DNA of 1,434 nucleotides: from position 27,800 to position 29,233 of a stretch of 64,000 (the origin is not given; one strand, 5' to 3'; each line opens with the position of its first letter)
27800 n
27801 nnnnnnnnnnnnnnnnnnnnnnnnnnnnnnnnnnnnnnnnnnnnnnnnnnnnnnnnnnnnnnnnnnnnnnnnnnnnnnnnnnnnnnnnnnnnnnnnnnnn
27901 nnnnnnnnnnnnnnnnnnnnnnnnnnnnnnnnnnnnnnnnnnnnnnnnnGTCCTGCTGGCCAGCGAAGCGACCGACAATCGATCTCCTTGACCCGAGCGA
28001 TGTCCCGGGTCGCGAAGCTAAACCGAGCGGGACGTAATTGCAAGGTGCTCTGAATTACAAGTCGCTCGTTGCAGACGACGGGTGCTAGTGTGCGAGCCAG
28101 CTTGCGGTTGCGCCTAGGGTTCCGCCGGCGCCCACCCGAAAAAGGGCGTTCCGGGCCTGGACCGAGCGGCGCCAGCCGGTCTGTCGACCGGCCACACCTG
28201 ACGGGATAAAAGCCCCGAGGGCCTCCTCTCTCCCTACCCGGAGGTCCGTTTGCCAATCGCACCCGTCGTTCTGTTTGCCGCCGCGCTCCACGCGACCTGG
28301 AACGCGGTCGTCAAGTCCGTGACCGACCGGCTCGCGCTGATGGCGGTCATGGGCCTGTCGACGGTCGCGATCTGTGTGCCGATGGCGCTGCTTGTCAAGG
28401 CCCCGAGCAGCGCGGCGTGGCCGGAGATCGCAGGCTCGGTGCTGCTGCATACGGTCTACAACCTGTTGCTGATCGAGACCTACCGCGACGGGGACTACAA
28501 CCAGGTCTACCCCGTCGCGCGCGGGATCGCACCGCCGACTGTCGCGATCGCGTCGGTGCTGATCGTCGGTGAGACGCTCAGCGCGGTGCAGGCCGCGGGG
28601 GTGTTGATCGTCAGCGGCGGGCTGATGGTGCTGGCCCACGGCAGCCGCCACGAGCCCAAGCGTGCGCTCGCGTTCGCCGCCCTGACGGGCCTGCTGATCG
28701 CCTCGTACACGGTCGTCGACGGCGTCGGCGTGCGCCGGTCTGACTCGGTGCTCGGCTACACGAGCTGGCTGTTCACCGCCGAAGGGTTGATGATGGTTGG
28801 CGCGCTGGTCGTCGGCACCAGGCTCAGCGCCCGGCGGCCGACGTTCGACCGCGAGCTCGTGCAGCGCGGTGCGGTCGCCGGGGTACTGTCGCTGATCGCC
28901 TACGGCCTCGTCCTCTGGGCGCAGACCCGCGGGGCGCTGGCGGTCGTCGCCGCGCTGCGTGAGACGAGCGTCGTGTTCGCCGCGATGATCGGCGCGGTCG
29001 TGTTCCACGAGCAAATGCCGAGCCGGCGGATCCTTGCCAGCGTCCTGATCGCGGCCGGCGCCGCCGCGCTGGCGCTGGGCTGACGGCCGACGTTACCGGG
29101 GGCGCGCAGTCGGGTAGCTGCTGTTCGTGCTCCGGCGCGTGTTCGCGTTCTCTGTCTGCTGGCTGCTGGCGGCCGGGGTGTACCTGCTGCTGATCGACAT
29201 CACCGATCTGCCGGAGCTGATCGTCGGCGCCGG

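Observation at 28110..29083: ykkC-motif riboswitch variant of uncertain ligand controlling an EamA/DMT transporter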

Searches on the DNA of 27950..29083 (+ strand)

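Call 3: search_rna_families(source=window, start=27950, end=28400, threshold=evalue, max_evalue=10, show_alignments=5)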
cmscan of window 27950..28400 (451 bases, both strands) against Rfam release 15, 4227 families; matches with E-value up to 10: 1.
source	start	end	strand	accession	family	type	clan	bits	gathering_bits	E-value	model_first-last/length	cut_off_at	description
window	28103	28222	+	RF00442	Guanidine-I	Cis-reg; riboswitch;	-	50.6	63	3.2e-08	1-107/107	no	Guanidine-I riboswitch aptamer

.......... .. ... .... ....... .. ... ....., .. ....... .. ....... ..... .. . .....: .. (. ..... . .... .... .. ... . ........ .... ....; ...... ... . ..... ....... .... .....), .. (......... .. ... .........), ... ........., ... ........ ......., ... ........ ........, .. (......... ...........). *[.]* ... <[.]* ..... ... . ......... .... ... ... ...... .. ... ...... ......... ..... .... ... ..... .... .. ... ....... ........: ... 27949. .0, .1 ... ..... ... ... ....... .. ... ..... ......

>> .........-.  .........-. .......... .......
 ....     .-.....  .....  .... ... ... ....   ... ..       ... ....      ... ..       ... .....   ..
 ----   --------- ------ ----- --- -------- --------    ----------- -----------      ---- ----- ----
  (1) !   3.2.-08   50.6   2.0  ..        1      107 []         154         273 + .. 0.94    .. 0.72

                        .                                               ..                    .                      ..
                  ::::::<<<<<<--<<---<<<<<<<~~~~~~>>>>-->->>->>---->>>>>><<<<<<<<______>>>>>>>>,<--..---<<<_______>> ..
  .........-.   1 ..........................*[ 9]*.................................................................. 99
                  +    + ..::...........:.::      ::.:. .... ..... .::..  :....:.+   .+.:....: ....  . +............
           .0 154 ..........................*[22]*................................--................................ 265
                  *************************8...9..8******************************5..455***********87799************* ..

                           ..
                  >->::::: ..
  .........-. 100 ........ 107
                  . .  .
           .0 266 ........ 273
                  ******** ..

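Call 25: search_rna_families(sources=[L001, L003, L005], threshold=evalue, max_evalue=0.01, show_alignments=3)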
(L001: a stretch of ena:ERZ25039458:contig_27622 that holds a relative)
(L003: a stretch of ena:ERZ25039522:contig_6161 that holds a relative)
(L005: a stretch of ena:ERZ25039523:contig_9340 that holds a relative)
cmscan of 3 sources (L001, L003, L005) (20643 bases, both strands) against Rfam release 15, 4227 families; matches with E-value up to 0.01: 1.
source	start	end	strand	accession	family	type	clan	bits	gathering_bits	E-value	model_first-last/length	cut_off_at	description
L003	2848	2973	+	RF00442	Guanidine-I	Cis-reg; riboswitch;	-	46.5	63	1.2e-05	1-107/107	no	Guanidine-I riboswitch aptamer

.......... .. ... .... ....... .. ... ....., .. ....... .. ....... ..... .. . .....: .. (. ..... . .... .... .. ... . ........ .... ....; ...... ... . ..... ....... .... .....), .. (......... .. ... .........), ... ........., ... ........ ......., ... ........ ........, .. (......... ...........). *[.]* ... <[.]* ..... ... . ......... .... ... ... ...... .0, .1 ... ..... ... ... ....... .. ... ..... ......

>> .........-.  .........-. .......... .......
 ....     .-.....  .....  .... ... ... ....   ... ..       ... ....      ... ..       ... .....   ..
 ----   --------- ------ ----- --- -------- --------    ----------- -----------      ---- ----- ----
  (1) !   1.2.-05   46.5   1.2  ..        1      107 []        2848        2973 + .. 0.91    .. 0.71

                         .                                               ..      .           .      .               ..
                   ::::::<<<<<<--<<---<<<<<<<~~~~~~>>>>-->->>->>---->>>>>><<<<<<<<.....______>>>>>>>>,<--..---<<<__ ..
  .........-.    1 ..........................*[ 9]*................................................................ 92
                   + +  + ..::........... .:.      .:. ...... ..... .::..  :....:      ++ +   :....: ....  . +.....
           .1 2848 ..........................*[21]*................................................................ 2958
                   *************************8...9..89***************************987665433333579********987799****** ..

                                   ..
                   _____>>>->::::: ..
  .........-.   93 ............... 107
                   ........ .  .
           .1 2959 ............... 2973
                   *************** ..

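Call 74: build_rna_model(alignment_id=A1, structure=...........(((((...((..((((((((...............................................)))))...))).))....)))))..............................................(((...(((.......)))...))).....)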
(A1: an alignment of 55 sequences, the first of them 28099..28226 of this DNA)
Model R1 built from alignment A1 (55 sequences, 177 columns); structure: as given.
model positions 143; base pairs 21; branch points 1; effective number of sequences 2.8; information 0.59 bits per position. Calibrated on 0.2 Mb of random sequence (short: E-values are rough).
structure used (alignment columns):
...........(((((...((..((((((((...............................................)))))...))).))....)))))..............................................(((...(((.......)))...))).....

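Call 76: search_with_rna_model(model_id=R1, sources=[window, L001, L005, L006, L007, L008, L009, L010, L011, L012, L013, L014, L015, L016, L017, L018, L019, L020, L021, L022, L023, L024, L025, L026, L027, L028, L029, L030, L031, L032, L033, L034, L035, L036, L037, L038, L039, L040, L041, L042, L043, L044, L045, L046, L047, L048, L049, L050, L051, L052, L053, L054, L055, L056, L057, L058, L059, L060, L061, L062, L063, L064, L065, L066, L067, L068, L069, L070, L071, L072, L073, L074, L075, L076, L077, L078, L079, L080, L081, L082, L083, L084, L085, L086, L087, L088, L089, L090, L091, L092, L093, L094, L095, L096, L097, L098, L099, L100], max_evalue=1)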
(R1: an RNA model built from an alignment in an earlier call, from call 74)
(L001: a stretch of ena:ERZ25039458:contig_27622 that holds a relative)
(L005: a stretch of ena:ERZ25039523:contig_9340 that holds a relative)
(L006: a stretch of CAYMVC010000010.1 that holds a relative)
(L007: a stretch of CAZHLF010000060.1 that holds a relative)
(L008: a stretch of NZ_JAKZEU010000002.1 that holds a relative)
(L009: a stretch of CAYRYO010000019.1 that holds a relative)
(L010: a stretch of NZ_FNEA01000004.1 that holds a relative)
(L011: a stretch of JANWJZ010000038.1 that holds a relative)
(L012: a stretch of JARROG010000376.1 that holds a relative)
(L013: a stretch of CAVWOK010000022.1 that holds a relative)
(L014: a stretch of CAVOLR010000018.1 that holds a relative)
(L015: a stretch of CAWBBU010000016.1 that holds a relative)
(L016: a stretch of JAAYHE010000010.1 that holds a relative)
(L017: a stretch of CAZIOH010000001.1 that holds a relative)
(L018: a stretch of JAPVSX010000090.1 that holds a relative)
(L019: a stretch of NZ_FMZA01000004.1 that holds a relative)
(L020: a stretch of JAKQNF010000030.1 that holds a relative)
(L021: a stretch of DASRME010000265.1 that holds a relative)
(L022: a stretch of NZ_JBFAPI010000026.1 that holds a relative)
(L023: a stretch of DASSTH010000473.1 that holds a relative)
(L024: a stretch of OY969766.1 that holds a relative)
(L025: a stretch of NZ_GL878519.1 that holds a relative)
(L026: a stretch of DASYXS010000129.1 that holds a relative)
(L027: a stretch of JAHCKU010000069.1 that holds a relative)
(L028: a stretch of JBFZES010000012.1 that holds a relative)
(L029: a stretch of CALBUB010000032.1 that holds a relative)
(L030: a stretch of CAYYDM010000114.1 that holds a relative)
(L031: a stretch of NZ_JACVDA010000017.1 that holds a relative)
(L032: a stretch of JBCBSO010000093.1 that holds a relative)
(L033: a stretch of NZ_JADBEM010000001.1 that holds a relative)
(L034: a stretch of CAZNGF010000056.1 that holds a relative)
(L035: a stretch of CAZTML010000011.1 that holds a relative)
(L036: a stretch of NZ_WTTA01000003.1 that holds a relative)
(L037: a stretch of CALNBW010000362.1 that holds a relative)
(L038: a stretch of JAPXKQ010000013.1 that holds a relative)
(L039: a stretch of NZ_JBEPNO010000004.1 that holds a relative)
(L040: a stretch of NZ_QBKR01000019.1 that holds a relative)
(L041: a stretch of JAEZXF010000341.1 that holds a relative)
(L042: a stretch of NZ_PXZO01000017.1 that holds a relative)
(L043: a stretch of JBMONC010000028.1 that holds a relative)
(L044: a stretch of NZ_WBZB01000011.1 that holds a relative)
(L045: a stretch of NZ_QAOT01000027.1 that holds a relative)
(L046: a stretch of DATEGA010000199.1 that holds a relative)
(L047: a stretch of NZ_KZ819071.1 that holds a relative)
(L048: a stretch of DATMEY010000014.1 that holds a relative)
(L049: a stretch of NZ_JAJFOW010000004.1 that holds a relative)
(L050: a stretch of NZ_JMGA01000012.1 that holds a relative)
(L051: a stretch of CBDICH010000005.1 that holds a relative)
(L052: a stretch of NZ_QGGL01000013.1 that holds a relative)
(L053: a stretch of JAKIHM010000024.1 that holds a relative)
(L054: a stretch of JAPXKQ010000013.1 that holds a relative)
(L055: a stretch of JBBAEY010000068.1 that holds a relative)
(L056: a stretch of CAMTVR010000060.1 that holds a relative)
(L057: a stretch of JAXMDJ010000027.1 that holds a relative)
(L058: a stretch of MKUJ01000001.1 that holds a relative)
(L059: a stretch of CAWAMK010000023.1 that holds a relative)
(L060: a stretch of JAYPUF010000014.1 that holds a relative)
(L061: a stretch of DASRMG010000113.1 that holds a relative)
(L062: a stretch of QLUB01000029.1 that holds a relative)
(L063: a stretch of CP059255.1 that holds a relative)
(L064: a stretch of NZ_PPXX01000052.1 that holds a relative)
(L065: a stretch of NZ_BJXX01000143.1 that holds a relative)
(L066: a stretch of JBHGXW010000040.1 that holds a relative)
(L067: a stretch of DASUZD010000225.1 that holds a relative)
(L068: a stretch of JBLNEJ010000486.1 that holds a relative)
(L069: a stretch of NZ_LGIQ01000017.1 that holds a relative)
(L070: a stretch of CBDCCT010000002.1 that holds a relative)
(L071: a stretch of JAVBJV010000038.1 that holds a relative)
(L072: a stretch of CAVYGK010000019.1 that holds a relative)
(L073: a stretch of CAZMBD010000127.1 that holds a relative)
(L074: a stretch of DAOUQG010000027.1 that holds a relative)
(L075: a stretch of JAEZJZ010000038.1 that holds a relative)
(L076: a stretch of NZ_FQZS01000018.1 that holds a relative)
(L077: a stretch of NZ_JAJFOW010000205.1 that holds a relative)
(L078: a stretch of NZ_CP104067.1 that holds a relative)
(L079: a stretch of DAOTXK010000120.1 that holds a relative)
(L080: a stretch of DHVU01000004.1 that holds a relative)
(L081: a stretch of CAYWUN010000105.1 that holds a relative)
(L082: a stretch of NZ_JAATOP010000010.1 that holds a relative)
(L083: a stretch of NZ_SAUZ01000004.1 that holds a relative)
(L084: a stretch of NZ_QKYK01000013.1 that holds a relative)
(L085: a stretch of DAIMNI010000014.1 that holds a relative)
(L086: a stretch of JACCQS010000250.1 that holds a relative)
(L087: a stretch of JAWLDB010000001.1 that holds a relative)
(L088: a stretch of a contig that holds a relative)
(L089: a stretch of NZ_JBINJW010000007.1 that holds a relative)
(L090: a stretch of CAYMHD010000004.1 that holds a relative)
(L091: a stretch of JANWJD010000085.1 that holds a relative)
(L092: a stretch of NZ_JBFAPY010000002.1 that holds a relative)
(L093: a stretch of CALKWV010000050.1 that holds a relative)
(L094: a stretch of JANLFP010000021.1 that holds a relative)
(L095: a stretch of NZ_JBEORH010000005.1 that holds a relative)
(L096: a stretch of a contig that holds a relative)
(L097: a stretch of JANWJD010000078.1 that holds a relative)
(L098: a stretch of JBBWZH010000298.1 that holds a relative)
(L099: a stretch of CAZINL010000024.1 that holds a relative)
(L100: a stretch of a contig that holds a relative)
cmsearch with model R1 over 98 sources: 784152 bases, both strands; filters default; matches with E-value up to 1: 98.
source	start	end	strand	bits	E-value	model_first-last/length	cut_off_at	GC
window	28099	28226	+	111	7.1e-29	1-143/143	no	0.71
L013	6528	6654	-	110.1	1.2e-28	1-143/143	no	0.72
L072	4749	4876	-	107.5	6.6e-28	1-143/143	no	0.73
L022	365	494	+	94.9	2.3e-24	1-143/143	no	0.7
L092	1338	1457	-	90.3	4.4e-23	1-143/143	no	0.68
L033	3457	3585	+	86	7.4e-22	1-143/143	no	0.6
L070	4281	4404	-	85.2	1.2e-21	1-143/143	no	0.65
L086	7651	7767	-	81.2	1.7e-20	1-143/143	no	0.65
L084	6682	6804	+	70.8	1.4e-17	1-143/143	no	0.65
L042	6665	6792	-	68.6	5.7e-17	1-143/143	no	0.5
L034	711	821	-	67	1.7e-16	1-143/143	no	0.66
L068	465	572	-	66.7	2e-16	1-143/143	no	0.58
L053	848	955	+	65.3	5.1e-16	1-143/143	no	0.63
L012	145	261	-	64.7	7.5e-16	1-143/143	no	0.63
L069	5551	5657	-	64.2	1e-15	1-143/143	no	0.58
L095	7102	7215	-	63.1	2.1e-15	1-143/143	no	0.64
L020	7630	7757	-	62.4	3.2e-15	1-143/143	no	0.63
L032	7328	7440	+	61.5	5.7e-15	1-143/143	no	0.65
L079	5181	5305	+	61.1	7.6e-15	1-143/143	no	0.66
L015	3387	3503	-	59.8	1.7e-14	1-143/143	no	0.71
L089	7351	7463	-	59.3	2.4e-14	1-143/143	no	0.52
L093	769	880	-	59.1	2.7e-14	1-143/143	no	0.48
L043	7351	7458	+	58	5.5e-14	1-143/143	no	0.72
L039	1625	1747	+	57.2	9.5e-14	1-143/143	no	0.67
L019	4838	4948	-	57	1.1e-13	1-143/143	no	0.54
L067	3005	3117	+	56.9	1.2e-13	1-143/143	no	0.65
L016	4442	4549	-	56.8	1.3e-13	1-143/143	no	0.58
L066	3727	3863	+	56.7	1.3e-13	1-143/143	no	0.55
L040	7403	7513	+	56.7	1.3e-13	1-143/143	no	0.62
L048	5098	5218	-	56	2e-13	1-143/143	no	0.68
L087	6862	6964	+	56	2.1e-13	1-143/143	no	0.65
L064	3169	3279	-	55.4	3e-13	1-143/143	no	0.51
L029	4250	4354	+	55.3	3.2e-13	1-143/143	no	0.52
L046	1527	1637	-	55.2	3.4e-13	1-143/143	no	0.71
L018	1221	1339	+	55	3.9e-13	1-143/143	no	0.71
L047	2947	3067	+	54.9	4.2e-13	1-143/143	no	0.61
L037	1216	1322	+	54.9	4.2e-13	1-143/143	no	0.63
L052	835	958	+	54.8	4.4e-13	1-143/143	no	0.57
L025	3851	3959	-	54.8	4.6e-13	1-143/143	no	0.5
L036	5899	5998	-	54.5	5.3e-13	1-143/143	no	0.56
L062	7148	7251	-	54.2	6.8e-13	1-143/143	no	0.58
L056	2530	2665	-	53.3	1.2e-12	1-143/143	no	0.61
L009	5594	5699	-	53.1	1.4e-12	1-143/143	no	0.51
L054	7487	7592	-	52.7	1.7e-12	1-143/143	no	0.48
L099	3191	3296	+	52.6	1.8e-12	1-143/143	no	0.61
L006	5935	6042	-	52.5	2e-12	1-143/143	no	0.52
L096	1054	1165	-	52.2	2.4e-12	1-143/143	no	0.66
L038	1800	1907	-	52.2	2.4e-12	1-143/143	no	0.45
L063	4534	4647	-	51.8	3.1e-12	1-143/143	no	0.7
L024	930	1047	+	51.7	3.4e-12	1-143/143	no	0.65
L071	2582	2693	+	51.7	3.4e-12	1-143/143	no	0.67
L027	2659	2778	-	51.4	3.9e-12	1-143/143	no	0.6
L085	2464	2570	+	51.3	4.3e-12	1-143/143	no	0.46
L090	2383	2489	-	50.9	5.5e-12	1-143/143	no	0.53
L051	3797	3925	-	50.9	5.6e-12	1-143/143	no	0.68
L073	4699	4804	-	50.9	5.7e-12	1-143/143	no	0.47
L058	5407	5520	-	50.8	5.9e-12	1-143/143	no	0.66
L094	2812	2917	+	50.7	6.5e-12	1-143/143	no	0.59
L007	3023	3128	+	50.6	6.8e-12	1-143/143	no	0.52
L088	5283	5398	-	50.4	7.8e-12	1-143/143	no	0.63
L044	6398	6498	+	50.2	8.9e-12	1-143/143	no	0.5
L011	3613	3739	-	49.9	1e-11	1-143/143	no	0.5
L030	5039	5162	+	49.9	1.1e-11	1-143/143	no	0.45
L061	5621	5723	-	49.8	1.1e-11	1-143/143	no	0.56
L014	6901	7015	+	49.8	1.1e-11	1-143/143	no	0.68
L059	4901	5016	+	49.7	1.2e-11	1-143/143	no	0.66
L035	4384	4485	+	49.6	1.3e-11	1-143/143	no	0.49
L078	1259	1376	+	49.5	1.4e-11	1-143/143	no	0.64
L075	6662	6760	+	49.2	1.7e-11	1-143/143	no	0.64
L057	2587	2695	-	49.1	1.8e-11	1-143/143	no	0.69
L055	2963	3068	+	48.9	2e-11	1-143/143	no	0.48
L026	7713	7823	-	48.8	2.2e-11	1-143/143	no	0.73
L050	1560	1662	+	48.3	3.1e-11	1-143/143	no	0.54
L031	7320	7422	+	47.5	5.1e-11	1-143/143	no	0.42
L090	4790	4894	-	47.5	5.2e-11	1-143/143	no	0.55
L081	6591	6699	+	47.1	6.6e-11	1-143/143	no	0.6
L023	256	369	-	47.1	6.8e-11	1-143/143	no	0.74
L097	1648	1756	+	46.9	7.2e-11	1-143/143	no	0.65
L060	185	293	+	46.8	7.8e-11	1-143/143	no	0.58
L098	856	976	+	46.3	1.1e-10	1-143/143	no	0.72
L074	6613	6710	-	46.2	1.2e-10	1-143/143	no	0.43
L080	3184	3315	-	45.4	2e-10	1-143/143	no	0.71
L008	6915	7034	+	45.3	2.1e-10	1-143/143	no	0.63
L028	7486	7617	+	45.2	2.2e-10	1-143/143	no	0.71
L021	4573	4680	-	45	2.5e-10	1-143/143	no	0.42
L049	2540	2658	+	44.8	2.9e-10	1-143/143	no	0.66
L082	6664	6772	-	44.6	3.2e-10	1-143/143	no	0.65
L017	6012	6125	+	44.3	3.9e-10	1-143/143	no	0.69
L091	1603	1705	-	44.2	4.3e-10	1-143/143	no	0.62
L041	4666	4778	-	42.3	1.4e-09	1-143/143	no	0.68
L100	4707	4815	+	41.3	2.9e-09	1-143/143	no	0.67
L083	6317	6436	-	41.1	3.2e-09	1-143/143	no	0.62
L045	2603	2711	-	41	3.5e-09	1-143/143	no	0.66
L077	166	277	+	40.1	6.1e-09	1-143/143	no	0.54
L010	2971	3079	-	39.9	7e-09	1-143/143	no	0.66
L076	6273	6369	+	39.8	7.4e-09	1-143/143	no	0.47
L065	6161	6271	-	35.2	1.5e-07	1-143/143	no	0.53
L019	1847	1923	+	15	0.071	1-143/143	no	0.55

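Call 85: search_with_rna_model(model_id=R1, sources=[L003, L101, L102, L103, L104, L105, L106, L107, L108, L109, L110, L111, L112, L113, L114, L115, L116, L117, L118, L119, L120, L121, L122, L123, L124, L125], max_evalue=0.001)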
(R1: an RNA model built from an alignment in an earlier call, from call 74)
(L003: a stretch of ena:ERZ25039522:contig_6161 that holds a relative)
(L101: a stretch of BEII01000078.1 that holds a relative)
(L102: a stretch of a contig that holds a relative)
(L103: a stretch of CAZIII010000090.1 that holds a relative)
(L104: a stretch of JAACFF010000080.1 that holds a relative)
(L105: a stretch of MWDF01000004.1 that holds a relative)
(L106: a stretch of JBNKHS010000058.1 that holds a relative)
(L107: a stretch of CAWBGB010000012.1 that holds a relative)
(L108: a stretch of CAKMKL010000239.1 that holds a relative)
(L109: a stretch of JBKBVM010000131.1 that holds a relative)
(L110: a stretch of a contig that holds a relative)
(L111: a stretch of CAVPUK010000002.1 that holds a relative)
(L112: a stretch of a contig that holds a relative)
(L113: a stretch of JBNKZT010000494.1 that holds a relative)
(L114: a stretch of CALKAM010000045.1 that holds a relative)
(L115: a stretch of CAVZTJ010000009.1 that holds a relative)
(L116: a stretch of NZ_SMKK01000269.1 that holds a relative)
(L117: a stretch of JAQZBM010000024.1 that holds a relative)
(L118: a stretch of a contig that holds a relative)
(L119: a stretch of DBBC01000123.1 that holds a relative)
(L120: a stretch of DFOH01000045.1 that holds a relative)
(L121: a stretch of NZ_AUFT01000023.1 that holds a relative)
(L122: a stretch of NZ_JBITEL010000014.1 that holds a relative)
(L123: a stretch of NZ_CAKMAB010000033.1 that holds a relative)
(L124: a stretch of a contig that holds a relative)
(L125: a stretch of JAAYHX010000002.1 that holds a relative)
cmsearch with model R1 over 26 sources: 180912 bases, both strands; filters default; matches with E-value up to 0.001: 27.
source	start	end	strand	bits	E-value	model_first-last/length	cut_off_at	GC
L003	2844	2977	+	115.3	1e-30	1-143/143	no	0.7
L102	7834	7973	-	102.6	3.7e-27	1-143/143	no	0.69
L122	3344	3470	-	85.2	3e-22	1-143/143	no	0.65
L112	705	829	-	75.7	1.3e-19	1-143/143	no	0.65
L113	950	1067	-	64.5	1.9e-16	1-143/143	no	0.53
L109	196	313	+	63.5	3.6e-16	1-143/143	no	0.7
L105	2866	2993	-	63.3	4.2e-16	1-143/143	no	0.66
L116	1240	1352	-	62.2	8.6e-16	1-143/143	no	0.66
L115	1633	1738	-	59.7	4.2e-15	1-143/143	no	0.67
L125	2062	2169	+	57.4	1.9e-14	1-143/143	no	0.56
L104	3660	3785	+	57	2.4e-14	1-143/143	no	0.58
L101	608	724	-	57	2.4e-14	1-143/143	no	0.74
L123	1728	1842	+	56.5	3.3e-14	1-143/143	no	0.5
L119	1595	1697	-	55.8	5.5e-14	1-143/143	no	0.6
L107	4287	4409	-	54.1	1.7e-13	1-143/143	no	0.58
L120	2319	2441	-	53.8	1.9e-13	1-143/143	no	0.46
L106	2856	2971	-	53.8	2e-13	1-143/143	no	0.55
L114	5357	5468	-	53.5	2.4e-13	1-143/143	no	0.62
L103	3641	3749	+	53.3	2.7e-13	1-143/143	no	0.5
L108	76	199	-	52.2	5.7e-13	1-143/143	no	0.56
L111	6676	6818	+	52.1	6e-13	1-143/143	no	0.68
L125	3048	3153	+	52.1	6.1e-13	1-143/143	no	0.52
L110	6928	7042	-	50.9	1.3e-12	1-143/143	no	0.69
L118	2448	2561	-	49.3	3.6e-12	1-143/143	no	0.68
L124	7854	7969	-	48.8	5e-12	1-143/143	no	0.67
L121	2231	2354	+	45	6.1e-11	1-143/143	no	0.7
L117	7152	7249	+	37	1e-08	1-143/143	no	0.47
